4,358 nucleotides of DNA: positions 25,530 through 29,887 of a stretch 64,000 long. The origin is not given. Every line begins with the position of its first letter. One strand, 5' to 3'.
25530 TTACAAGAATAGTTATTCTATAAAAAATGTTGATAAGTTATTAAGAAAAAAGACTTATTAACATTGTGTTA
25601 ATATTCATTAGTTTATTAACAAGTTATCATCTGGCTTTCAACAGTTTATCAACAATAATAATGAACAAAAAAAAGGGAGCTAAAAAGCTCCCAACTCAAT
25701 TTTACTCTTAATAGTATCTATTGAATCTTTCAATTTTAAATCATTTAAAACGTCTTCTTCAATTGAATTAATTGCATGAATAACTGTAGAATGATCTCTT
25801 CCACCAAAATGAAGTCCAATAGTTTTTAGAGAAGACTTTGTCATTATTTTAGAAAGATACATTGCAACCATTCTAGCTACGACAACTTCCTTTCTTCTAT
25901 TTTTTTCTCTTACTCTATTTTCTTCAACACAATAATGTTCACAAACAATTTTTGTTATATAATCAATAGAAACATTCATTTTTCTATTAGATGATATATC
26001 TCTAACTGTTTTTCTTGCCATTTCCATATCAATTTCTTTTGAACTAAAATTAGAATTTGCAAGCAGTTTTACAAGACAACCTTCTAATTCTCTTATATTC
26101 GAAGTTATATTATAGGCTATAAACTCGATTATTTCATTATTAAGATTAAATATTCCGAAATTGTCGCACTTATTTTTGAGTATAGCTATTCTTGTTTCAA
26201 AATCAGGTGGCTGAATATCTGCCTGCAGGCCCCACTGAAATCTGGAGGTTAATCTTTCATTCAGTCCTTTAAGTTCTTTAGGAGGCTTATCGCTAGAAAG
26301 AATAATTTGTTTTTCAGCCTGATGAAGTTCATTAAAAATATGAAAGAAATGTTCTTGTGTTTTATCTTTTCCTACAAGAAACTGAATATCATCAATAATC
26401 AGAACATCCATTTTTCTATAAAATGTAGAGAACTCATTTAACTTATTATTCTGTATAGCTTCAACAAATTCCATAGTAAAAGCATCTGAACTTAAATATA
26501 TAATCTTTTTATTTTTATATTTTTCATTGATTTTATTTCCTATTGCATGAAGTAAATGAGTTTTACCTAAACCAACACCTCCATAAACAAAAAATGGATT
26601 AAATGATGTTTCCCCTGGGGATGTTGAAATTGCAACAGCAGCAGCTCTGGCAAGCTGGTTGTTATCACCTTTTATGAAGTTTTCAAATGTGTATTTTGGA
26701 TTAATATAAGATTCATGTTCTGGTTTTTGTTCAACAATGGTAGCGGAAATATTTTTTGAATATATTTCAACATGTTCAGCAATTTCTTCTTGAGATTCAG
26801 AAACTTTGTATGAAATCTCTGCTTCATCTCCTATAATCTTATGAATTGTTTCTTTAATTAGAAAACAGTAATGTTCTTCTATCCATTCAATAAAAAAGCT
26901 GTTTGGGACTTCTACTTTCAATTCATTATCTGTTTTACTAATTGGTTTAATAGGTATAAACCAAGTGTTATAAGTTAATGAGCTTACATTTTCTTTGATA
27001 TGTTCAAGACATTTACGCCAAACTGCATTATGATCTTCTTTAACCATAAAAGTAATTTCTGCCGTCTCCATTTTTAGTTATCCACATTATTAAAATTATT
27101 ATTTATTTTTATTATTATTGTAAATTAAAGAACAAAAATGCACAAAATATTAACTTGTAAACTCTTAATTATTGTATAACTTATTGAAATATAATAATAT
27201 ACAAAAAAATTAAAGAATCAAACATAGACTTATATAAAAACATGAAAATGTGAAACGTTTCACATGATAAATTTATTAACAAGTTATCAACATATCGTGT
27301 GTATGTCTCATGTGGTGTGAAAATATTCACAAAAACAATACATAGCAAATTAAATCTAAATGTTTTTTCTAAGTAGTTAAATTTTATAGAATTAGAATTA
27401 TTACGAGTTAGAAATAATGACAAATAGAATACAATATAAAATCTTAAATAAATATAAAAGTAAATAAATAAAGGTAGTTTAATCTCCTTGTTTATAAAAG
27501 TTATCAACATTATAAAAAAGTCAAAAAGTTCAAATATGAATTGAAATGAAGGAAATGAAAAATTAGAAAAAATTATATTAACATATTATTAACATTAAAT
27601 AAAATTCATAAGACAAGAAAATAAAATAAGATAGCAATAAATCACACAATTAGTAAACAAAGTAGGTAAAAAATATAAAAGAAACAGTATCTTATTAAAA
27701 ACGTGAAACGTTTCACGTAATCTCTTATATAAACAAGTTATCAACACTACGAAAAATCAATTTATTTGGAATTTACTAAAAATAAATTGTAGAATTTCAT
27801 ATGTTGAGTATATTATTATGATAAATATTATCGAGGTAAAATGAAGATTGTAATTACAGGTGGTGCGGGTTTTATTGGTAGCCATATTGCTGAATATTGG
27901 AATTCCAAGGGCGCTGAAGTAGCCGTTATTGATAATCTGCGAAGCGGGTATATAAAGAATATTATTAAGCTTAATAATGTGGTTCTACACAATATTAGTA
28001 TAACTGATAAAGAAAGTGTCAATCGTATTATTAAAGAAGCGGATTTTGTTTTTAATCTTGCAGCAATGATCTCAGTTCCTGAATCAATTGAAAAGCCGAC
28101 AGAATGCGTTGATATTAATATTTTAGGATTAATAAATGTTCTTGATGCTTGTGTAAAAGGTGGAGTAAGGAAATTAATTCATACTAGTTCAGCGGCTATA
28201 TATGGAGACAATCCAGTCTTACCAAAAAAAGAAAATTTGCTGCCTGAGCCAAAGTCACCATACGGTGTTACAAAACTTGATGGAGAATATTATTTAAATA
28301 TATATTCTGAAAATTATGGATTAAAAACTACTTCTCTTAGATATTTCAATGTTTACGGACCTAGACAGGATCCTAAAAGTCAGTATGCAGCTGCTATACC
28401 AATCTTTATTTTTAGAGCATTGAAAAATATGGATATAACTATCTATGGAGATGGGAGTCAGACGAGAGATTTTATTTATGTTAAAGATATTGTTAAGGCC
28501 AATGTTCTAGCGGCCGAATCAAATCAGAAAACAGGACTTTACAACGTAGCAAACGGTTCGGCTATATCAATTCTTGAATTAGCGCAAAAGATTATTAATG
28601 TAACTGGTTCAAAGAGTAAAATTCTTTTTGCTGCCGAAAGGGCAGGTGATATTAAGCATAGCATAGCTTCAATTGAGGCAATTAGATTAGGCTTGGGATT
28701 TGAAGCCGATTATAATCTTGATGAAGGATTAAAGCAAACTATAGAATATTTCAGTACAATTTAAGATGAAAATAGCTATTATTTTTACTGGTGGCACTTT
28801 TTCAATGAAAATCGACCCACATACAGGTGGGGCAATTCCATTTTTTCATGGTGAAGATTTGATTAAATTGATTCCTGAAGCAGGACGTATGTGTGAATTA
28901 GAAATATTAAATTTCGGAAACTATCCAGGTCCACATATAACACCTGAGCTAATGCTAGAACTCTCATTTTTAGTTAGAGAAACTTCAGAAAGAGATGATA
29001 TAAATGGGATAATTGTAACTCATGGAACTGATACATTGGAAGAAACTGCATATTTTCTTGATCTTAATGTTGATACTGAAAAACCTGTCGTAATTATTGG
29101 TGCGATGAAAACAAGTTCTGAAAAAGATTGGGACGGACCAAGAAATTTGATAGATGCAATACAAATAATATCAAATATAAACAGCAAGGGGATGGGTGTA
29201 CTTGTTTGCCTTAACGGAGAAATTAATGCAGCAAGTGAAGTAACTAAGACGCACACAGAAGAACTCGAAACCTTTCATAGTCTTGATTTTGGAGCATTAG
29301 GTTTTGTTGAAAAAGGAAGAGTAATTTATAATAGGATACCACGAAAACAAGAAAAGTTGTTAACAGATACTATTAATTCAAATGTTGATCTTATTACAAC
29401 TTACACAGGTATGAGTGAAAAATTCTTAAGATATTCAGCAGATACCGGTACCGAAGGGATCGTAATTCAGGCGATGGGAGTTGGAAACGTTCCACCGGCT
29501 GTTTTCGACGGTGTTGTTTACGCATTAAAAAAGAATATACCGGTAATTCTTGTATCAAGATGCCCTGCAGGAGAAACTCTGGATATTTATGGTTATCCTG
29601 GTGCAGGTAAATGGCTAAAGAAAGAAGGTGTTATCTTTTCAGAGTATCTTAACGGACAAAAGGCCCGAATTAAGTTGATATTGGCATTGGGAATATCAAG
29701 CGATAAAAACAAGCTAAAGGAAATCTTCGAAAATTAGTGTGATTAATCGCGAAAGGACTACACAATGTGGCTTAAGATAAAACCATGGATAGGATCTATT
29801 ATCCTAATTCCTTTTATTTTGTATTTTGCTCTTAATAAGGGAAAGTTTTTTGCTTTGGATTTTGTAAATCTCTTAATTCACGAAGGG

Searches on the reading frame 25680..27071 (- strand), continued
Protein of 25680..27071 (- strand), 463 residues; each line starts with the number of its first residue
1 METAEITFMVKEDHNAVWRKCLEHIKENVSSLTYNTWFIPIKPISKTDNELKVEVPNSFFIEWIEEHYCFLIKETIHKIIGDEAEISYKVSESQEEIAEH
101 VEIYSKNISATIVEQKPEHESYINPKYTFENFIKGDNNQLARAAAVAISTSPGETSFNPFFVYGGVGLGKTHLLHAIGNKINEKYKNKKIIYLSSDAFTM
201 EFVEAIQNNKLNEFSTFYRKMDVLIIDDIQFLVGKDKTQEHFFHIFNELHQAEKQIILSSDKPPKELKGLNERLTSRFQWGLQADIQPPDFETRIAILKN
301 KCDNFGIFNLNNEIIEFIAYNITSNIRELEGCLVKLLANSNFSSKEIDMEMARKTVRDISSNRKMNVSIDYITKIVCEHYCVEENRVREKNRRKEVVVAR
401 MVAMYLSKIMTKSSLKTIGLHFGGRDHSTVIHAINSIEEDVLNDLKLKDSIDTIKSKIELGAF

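Call 58: find_encoding_contigs(protein=P0081, flank=3000, max_places=1)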
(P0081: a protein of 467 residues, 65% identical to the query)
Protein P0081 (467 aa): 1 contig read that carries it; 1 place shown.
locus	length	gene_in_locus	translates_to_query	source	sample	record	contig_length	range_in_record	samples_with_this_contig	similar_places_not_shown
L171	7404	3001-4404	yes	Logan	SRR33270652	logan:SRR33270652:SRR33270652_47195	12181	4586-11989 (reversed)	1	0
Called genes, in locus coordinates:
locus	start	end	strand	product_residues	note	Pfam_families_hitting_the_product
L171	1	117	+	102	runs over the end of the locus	?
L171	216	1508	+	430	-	PF03600:CitMHS (faint), PF16980:CitMHS_2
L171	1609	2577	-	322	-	PF00710:Asparaginase, PF17763:Asparaginase_C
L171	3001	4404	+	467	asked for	PF11638:DnaA_N, PF00308:Bac_DnaA, PF01695:IstB_IS21 (weak), PF08299:Bac_DnaA_C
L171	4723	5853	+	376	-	PF00712:DNA_pol3_beta, PF02767:DNA_pol3_beta_2, PF02768:DNA_pol3_beta_3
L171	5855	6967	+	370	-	PF02463:SMC_N, PF13175:AAA_15, PF13476:AAA_23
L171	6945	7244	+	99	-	PF05258:DciA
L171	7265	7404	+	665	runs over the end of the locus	PF02518:HATPase_c, PF00204:DNA_gyraseB, PF01751:Toprim, PF00986:DNA_gyraseB_C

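Call 59: find_encoding_contigs(protein=P0111, flank=3000, max_places=1)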
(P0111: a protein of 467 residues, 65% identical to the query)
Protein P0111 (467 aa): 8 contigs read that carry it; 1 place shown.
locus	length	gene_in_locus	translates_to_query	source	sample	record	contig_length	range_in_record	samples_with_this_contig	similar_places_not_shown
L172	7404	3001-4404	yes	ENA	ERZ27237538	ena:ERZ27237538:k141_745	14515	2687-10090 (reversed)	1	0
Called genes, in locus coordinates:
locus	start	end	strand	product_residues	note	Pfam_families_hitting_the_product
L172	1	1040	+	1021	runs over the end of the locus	PF01564:Spermine_synth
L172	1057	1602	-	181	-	-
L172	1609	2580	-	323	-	PF00710:Asparaginase, PF17763:Asparaginase_C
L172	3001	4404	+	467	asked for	PF11638:DnaA_N, PF00308:Bac_DnaA, PF01695:IstB_IS21 (weak), PF08299:Bac_DnaA_C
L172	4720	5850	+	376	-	PF00712:DNA_pol3_beta, PF02767:DNA_pol3_beta_2, PF02768:DNA_pol3_beta_3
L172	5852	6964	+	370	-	PF02463:SMC_N, PF13175:AAA_15, PF13476:AAA_23, PF13304:AAA_21 (faint)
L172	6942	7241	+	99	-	PF05258:DciA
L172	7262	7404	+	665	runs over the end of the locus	PF02518:HATPase_c, PF00204:DNA_gyraseB, PF01751:Toprim, PF00986:DNA_gyraseB_C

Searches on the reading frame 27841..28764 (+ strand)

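Call 10: search_protein_families(library=ncbifam, proteins=[window:27841-28764:+])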
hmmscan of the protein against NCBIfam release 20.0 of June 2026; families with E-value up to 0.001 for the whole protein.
window:27841-28764:+ (307 aa): 43 families (the best 25 are shown)
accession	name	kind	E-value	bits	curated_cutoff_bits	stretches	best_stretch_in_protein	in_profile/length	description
TIGR01179.1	galE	equivalog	9.5e-58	195.6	262.3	1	2-303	1-324/332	UDP-glucose 4-epimerase GalE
NF011728.1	PRK15181.1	equivalog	1.8e-55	188.3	760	1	3-304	18-337/348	Vi polysaccharide biosynthesis UDP-N-acetylglucosaminuronic acid C-4 epimerase TviC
TIGR01181.1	dTDP_gluc_dehyt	equivalog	7.7e-51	173.1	365.1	1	2-304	1-311/321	dTDP-glucose 4,6-dehydratase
TIGR04180.1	EDH_00030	hypoth_equivalog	6.1e-49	166.7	475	1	3-268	1-269/297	NAD-dependent 4,6-dehydratase LegB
TIGR02197.1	heptose_epim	equivalog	9.3e-42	143.3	274.6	1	3-301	1-310/316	ADP-glyceromanno-heptose 6-epimerase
NF007956.0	PRK10675.1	subfamily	1e-31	110.3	394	1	1-303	1-328/338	UDP-glucose 4-epimerase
NF007490.0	PRK10084.1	subfamily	2.3e-26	92.6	649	1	1-304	1-334/361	dTDP-glucose 4,6-dehydratase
NF047922.1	GDPFucSynFcl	equivalog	3.7e-26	92.3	500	1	48-304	33-301/308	GDP-L-fucose synthase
NF007582.0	PRK10217.1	equivalog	1.4e-25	90.2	698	1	2-304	3-331/355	dTDP-glucose 4,6-dehydratase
NF008360.0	PRK11150.1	equivalog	5.2e-25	88.3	452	1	3-257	2-256/310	ADP-glyceromanno-heptose 6-epimerase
NF043036.1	ErythonDh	equivalog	3.8e-20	72.3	325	1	1-300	1-316/321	D-erythronate dehydrogenase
TIGR01472.1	gmd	equivalog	1.3e-19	70.7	415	1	4-257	4-270/342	GDP-mannose 4,6-dehydratase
NF042422.1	oxyalk_red_OleD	equivalog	1.3e-17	64.2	580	1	1-256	1-251/329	2-alkyl-3-oxoalkanoate reductase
NF008872.0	PRK11908.1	equivalog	2.5e-17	62.9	294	1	1-258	2-274/349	bifunctional UDP-4-keto-pentose/UDP-xylose synthase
NF042423.1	oxyalk_red_Shew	equivalog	3.9e-16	59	580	1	2-255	10-257/331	2-alkyl-3-oxoalkanoate reductase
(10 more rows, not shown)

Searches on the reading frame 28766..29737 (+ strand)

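Call 10: search_protein_families(library=ncbifam, proteins=[window:28766-29737:+])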
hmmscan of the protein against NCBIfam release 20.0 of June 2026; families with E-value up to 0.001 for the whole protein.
window:28766-29737:+ (323 aa): 6 families
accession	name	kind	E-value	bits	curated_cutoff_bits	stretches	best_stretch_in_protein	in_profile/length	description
TIGR00520.1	asnASE_II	subfamily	8.5e-71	238.6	314.3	1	2-322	26-350/352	type II asparaginase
NF008304.0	PRK11096.1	equivalog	1.9e-57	194.4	506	1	30-322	55-346/348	L-asparaginase 2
TIGR00519.1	asnASE_I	subfamily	1.9e-51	175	260.5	1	2-322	3-328/337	type I asparaginase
NF003217.0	PRK04183.1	equivalog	5.4e-46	157.1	310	1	2-322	77-404/420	Glu-tRNA(Gln) amidotransferase subunit GatD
TIGR02153.1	gatD_arch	equivalog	4.7e-39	134.3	324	1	2-322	64-392/405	Glu-tRNA(Gln) amidotransferase subunit GatD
NF006998.0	PRK09461.1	equivalog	1.2e-19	70.8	376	1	2-320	5-325/337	asparaginase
